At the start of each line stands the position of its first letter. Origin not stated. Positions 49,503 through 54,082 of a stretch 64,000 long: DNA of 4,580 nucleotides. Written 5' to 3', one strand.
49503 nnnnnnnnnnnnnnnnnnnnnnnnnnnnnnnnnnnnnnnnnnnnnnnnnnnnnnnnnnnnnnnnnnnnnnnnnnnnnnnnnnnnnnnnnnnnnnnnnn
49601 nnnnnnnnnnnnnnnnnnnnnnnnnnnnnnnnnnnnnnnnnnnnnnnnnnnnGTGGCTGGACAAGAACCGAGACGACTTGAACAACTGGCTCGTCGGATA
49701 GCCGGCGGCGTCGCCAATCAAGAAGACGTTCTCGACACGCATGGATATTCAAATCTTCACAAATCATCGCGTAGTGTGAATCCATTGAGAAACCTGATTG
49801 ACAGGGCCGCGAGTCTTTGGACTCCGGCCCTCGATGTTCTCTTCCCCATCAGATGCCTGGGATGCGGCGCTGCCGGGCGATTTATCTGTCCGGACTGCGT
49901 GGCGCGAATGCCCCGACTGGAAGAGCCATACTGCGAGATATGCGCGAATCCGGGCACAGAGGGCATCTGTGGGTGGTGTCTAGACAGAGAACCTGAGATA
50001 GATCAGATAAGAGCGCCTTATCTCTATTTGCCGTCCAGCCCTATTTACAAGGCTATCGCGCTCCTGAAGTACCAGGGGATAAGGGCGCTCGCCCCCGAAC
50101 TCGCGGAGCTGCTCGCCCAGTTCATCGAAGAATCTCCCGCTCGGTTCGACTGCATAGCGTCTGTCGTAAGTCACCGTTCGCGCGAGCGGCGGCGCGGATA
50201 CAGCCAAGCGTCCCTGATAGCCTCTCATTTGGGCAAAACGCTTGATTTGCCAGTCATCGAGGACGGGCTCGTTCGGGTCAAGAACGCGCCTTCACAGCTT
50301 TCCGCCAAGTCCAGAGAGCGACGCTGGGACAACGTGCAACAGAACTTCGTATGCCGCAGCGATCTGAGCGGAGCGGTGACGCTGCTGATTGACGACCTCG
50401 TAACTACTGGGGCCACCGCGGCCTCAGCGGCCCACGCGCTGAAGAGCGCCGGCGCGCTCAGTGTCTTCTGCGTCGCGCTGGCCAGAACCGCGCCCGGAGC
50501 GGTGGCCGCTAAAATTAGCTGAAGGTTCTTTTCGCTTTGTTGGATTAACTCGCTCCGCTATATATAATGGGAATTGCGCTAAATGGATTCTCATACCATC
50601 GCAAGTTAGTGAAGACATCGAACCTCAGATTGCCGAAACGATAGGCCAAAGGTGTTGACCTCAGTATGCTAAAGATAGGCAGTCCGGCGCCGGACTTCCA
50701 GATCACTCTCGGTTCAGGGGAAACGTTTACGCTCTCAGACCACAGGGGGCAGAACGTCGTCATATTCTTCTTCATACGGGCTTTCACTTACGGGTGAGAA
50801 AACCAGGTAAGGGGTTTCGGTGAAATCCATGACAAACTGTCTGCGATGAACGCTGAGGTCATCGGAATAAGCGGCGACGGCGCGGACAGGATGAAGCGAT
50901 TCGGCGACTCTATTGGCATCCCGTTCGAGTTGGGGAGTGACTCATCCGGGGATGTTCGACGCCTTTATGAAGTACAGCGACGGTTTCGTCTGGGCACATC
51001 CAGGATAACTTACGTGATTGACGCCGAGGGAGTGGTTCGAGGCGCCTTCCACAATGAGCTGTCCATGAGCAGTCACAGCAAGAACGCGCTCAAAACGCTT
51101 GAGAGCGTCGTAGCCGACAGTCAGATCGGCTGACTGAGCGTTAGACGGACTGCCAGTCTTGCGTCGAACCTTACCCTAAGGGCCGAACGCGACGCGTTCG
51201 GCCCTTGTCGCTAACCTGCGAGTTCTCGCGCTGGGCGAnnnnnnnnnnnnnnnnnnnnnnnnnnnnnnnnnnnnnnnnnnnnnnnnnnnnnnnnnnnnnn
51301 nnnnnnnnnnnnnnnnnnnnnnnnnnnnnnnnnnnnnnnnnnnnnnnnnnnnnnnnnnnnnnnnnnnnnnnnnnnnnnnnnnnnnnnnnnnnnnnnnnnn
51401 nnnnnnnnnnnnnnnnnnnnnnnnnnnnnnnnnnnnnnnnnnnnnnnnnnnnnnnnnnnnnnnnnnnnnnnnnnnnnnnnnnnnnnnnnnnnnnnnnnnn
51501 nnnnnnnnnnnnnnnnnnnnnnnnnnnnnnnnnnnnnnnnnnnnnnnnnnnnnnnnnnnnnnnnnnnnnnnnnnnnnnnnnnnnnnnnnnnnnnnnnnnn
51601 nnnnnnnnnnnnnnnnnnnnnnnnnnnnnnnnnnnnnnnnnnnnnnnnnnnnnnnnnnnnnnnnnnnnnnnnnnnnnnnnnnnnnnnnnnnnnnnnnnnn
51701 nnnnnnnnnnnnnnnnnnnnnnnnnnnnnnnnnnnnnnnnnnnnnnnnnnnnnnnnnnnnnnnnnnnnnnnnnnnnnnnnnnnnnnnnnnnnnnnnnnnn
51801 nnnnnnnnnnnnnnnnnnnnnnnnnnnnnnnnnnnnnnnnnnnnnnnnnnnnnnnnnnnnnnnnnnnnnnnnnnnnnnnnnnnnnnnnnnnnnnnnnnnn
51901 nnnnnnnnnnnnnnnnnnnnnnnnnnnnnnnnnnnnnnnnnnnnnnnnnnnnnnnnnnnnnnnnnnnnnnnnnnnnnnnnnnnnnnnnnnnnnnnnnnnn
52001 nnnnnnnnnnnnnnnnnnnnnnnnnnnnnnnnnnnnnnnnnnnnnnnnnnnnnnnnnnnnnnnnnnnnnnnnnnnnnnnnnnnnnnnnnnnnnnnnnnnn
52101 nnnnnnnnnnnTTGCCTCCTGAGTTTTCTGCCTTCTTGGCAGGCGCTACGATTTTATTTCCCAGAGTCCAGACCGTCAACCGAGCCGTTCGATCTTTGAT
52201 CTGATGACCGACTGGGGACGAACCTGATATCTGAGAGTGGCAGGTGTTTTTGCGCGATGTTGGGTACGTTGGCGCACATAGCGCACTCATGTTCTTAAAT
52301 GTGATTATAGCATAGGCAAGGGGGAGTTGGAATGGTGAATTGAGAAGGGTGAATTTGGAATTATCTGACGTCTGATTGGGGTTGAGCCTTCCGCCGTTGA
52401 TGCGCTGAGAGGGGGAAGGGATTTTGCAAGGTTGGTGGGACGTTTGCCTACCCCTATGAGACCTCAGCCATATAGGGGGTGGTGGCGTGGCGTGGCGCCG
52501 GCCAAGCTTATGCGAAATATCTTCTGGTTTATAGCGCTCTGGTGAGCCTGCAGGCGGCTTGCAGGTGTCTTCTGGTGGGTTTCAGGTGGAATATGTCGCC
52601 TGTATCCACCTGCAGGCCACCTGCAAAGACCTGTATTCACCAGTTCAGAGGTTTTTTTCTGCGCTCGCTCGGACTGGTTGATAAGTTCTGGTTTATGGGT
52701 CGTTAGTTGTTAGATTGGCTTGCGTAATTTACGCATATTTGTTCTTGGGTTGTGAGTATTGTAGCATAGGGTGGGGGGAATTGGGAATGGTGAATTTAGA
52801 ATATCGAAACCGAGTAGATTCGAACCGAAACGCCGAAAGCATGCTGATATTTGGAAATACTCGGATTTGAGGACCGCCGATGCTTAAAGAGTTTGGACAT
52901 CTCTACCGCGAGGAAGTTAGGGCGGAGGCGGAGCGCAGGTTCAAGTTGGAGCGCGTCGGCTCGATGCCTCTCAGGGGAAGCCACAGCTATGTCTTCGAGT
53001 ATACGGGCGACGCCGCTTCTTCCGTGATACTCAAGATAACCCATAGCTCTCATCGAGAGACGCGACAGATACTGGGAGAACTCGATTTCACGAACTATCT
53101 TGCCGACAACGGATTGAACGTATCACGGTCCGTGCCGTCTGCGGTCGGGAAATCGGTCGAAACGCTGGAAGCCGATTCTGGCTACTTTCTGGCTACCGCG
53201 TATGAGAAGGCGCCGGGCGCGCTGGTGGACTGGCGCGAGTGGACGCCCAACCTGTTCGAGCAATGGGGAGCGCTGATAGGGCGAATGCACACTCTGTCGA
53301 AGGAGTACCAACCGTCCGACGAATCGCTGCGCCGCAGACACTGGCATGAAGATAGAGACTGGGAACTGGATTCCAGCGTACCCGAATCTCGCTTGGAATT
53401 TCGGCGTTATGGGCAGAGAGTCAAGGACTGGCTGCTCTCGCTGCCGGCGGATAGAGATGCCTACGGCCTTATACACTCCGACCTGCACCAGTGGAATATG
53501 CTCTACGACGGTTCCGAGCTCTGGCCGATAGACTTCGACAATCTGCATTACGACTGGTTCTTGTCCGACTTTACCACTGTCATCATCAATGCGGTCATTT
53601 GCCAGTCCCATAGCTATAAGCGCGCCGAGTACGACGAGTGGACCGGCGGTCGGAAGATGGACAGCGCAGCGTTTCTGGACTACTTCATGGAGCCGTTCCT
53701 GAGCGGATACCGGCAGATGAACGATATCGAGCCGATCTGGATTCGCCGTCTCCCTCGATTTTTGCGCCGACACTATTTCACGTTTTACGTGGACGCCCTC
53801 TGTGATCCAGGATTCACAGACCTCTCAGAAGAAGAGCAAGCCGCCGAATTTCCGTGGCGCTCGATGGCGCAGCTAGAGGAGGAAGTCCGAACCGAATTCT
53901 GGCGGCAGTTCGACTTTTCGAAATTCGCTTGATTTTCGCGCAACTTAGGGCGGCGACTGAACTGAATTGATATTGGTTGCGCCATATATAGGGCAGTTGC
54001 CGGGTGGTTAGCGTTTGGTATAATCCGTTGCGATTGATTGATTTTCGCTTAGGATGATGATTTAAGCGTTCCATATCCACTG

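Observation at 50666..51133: In-frame TGA exactly at the peroxidatic cysteine of a BCP-type peroxiredoxin: candidate selenocysteine codon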

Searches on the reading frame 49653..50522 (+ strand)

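Call 26: search_protein_families(library=pfam, proteins=[window:49653-50522:+], max_evalue=0.00001)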
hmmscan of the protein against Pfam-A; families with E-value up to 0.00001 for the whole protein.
window:49653-50522:+ (289 aa): 1 family
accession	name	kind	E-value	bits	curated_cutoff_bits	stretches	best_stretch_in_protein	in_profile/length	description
PF18912.6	DZR_2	-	5.8e-10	39.3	27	1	59-109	1-55/56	Double zinc ribbon domain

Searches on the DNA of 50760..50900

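Call 74: search_rna_families(source=window, start=50760, end=50900, threshold=evalue, max_evalue=10)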
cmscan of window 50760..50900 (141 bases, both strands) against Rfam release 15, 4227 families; matches with E-value up to 10: 2.
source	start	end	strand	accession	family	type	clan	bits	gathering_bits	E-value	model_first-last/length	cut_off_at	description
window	50790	50812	-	RF01373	CRISPR-DR60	Gene; CRISPR;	-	13.2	45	9.4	9-31/37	no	CRISPR RNA direct repeat element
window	50782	50852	+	RF03148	RAGATH-11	Gene; sRNA;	-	12.5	79.4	3.7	1-105/116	no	RAGATH-11 RNA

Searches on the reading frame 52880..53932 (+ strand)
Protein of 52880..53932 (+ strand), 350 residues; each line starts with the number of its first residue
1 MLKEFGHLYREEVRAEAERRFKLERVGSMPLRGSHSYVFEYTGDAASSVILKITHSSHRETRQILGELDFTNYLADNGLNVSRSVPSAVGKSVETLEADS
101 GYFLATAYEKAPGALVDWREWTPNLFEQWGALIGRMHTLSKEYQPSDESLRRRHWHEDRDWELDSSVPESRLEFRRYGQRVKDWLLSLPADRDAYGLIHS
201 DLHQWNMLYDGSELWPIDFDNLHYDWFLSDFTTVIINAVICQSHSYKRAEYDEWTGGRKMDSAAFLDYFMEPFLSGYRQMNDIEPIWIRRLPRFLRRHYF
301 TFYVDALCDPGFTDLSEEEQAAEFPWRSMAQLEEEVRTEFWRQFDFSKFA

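Call 26: search_protein_families(library=pfam, proteins=[window:52880-53932:+], max_evalue=0.00001)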
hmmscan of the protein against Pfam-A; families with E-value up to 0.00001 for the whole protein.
window:52880-53932:+ (350 aa): 1 family
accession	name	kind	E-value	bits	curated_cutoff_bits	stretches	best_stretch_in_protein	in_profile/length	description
PF01636.29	APH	-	5.4e-21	75.9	23.2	1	33-237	8-211/239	Phosphotransferase enzyme family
